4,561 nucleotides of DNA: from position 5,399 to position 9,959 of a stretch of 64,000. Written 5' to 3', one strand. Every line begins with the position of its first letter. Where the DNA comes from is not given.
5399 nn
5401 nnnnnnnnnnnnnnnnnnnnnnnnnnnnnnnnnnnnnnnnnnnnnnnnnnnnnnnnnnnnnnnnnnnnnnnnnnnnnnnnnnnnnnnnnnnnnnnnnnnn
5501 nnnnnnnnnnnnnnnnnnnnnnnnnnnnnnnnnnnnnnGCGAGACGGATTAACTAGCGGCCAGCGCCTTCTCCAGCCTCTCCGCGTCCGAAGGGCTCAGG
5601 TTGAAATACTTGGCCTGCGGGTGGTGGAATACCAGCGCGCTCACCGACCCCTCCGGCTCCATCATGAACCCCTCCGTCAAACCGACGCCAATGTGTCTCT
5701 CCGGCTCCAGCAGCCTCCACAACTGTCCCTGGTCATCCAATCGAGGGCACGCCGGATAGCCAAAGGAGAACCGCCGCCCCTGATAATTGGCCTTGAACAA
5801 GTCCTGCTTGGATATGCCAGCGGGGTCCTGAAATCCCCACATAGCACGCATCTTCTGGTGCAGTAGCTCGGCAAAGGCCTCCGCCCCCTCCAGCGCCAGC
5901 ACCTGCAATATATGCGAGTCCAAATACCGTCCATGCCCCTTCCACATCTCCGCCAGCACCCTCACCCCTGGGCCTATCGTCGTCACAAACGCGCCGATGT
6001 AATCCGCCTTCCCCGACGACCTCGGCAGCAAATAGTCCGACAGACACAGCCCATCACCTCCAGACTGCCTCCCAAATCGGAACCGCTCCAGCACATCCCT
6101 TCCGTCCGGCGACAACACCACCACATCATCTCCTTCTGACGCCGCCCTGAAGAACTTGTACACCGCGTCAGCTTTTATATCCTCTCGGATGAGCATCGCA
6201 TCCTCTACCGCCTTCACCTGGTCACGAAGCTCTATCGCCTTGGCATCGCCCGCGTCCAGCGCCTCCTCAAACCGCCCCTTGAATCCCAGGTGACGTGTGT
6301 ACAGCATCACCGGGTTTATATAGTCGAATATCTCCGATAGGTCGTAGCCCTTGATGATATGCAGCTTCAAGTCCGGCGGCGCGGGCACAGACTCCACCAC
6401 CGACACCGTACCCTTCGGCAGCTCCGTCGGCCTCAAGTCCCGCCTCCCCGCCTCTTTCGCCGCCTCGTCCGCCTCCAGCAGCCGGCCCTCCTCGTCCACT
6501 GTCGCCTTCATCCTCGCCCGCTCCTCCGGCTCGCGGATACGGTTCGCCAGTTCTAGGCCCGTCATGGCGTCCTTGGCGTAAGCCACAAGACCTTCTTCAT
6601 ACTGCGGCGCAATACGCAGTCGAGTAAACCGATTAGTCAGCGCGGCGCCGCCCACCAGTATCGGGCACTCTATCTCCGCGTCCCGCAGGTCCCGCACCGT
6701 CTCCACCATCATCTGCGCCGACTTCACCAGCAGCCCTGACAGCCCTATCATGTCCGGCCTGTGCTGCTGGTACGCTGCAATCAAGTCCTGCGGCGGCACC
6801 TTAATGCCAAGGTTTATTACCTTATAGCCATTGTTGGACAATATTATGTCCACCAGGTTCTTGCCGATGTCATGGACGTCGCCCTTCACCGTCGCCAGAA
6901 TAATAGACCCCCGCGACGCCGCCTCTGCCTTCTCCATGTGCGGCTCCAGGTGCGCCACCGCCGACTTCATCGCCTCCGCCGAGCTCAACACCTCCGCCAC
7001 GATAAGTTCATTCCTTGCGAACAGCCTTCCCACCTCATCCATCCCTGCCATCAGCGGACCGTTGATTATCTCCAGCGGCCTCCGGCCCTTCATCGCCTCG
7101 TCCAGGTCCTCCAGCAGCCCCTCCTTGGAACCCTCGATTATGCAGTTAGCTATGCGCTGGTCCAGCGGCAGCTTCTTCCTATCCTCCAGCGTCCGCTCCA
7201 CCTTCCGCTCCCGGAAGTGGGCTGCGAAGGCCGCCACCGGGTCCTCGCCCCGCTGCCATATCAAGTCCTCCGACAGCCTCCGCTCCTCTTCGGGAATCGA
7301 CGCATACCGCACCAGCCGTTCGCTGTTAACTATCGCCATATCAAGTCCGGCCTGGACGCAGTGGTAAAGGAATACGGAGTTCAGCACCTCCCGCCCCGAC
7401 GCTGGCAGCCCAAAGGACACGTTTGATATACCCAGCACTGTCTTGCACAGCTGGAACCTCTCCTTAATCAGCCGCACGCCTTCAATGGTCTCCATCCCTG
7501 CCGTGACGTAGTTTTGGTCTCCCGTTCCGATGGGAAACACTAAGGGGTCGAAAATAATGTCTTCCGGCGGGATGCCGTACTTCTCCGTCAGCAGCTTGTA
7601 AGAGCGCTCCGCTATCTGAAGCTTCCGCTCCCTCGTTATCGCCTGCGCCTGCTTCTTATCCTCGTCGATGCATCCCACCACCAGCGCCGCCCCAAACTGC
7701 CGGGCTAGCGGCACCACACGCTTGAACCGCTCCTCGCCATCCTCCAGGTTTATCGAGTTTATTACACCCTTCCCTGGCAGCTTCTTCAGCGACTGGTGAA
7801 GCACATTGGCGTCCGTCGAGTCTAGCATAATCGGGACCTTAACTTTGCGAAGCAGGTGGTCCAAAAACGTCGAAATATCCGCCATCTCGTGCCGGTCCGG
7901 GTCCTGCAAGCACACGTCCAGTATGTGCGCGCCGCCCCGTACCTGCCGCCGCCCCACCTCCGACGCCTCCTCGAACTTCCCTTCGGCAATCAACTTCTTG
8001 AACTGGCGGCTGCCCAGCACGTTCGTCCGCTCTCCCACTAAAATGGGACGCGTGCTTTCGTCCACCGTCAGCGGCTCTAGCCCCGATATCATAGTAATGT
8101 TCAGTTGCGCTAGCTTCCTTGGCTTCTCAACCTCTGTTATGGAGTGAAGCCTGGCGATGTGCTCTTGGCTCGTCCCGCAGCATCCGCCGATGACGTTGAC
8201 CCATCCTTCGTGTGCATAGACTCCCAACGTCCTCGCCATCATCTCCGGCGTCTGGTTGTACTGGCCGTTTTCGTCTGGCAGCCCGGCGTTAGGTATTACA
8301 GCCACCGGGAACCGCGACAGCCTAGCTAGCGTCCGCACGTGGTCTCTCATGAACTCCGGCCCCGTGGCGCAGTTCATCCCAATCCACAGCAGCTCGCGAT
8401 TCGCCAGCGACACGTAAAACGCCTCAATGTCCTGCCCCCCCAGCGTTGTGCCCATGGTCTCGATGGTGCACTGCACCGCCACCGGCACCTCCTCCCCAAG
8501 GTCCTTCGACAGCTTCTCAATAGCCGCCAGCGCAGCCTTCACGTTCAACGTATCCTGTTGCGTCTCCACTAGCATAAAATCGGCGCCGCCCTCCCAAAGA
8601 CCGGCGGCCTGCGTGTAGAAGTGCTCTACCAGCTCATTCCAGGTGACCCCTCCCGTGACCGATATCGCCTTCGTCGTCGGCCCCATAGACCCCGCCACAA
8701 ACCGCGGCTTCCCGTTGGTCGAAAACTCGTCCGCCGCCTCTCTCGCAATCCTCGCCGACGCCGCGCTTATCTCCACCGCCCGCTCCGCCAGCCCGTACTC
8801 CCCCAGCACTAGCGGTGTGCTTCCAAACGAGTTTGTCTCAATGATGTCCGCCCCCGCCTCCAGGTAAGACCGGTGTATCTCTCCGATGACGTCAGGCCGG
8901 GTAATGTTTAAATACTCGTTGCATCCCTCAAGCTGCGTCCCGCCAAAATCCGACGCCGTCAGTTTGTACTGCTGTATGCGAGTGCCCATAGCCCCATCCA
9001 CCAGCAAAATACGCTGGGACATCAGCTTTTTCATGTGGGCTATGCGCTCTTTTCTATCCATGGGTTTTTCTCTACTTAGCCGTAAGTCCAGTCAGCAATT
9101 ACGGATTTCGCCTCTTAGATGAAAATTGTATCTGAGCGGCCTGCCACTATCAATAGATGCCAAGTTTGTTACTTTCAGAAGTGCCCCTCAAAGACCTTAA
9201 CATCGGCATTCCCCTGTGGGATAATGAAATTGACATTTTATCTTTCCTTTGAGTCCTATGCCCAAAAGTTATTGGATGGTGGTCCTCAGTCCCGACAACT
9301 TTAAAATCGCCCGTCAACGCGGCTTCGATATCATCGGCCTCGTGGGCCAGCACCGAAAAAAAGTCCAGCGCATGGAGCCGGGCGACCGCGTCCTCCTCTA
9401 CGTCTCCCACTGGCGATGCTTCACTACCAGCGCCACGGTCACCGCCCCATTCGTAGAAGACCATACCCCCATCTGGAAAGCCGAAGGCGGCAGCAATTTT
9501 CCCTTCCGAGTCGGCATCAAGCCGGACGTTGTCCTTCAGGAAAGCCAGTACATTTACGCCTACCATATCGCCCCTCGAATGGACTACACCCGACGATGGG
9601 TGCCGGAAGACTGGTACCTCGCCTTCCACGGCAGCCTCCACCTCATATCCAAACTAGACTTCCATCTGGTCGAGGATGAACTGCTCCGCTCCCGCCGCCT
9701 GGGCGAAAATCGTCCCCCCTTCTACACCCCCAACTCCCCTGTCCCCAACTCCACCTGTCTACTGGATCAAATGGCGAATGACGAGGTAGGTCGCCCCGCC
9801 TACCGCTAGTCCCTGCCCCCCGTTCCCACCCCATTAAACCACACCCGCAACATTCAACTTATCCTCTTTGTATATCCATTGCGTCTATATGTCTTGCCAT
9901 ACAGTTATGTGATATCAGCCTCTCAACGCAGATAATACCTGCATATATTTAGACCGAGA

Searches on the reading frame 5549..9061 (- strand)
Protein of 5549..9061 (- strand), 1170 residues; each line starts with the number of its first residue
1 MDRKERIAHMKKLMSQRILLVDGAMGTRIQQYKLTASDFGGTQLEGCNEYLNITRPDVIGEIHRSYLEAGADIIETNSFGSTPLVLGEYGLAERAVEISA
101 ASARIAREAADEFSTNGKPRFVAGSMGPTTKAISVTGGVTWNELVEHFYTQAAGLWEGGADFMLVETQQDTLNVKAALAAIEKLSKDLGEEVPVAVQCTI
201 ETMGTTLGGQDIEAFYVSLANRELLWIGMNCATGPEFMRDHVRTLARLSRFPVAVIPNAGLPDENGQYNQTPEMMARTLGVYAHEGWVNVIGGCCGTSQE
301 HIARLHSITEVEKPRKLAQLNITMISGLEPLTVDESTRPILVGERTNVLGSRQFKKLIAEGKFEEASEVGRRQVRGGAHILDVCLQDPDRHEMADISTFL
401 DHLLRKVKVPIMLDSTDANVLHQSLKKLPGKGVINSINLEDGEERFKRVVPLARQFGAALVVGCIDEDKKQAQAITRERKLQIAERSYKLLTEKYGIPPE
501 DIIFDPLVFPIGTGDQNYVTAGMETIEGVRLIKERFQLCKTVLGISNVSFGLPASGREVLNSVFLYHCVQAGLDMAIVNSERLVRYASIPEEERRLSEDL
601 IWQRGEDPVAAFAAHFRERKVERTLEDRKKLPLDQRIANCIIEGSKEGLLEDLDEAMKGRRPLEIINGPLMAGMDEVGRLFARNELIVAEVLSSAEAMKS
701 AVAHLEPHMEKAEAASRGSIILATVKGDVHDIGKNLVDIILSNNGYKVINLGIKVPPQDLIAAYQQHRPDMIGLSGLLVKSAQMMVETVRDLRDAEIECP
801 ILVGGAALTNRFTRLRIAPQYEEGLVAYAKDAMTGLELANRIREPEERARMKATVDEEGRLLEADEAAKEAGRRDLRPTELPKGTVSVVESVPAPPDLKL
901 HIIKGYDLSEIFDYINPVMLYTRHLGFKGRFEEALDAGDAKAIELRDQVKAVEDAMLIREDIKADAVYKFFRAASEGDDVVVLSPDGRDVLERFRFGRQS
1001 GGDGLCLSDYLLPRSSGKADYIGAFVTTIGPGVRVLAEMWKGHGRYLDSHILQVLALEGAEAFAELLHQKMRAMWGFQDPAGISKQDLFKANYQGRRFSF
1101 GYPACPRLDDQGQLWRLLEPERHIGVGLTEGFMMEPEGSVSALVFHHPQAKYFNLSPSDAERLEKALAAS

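Call 24: search_protein_families(library=pfam, proteins=[window:5549-9061:-], max_evalue=0.00001)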
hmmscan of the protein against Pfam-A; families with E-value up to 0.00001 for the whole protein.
window:5549-9061:- (1170 aa): 5 families
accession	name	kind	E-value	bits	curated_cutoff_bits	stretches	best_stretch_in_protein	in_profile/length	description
PF02574.22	S-methyl_trans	-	2.7e-85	287.1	22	1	19-307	1-281/283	Homocysteine S-methyltransferase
PF02965.22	Met_synt_B12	-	6.3e-54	183.7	25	1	907-1164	1-266/273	Vitamin B12 dependent methionine synthase, activation domain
PF00809.28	Pterin_bind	-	3e-43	148.6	25.5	1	343-579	1-244/244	Pterin binding enzyme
PF02607.22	B12-binding_2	-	7.1e-22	77.8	23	1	635-706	3-74/74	B12 binding domain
PF02310.24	B12-binding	-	3.1e-20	72.6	32.1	1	719-812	2-95/121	B12 binding domain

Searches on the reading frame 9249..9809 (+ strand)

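Call 24: search_protein_families(library=pfam, proteins=[window:9249-9809:+], max_evalue=0.00001)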
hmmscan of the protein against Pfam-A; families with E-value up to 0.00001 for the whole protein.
window:9249-9809:+ (186 aa): 1 family
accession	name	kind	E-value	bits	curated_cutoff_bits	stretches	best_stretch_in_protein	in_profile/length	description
PF01878.24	EVE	-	8e-07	29.6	23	1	7-91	1-98/145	EVE domain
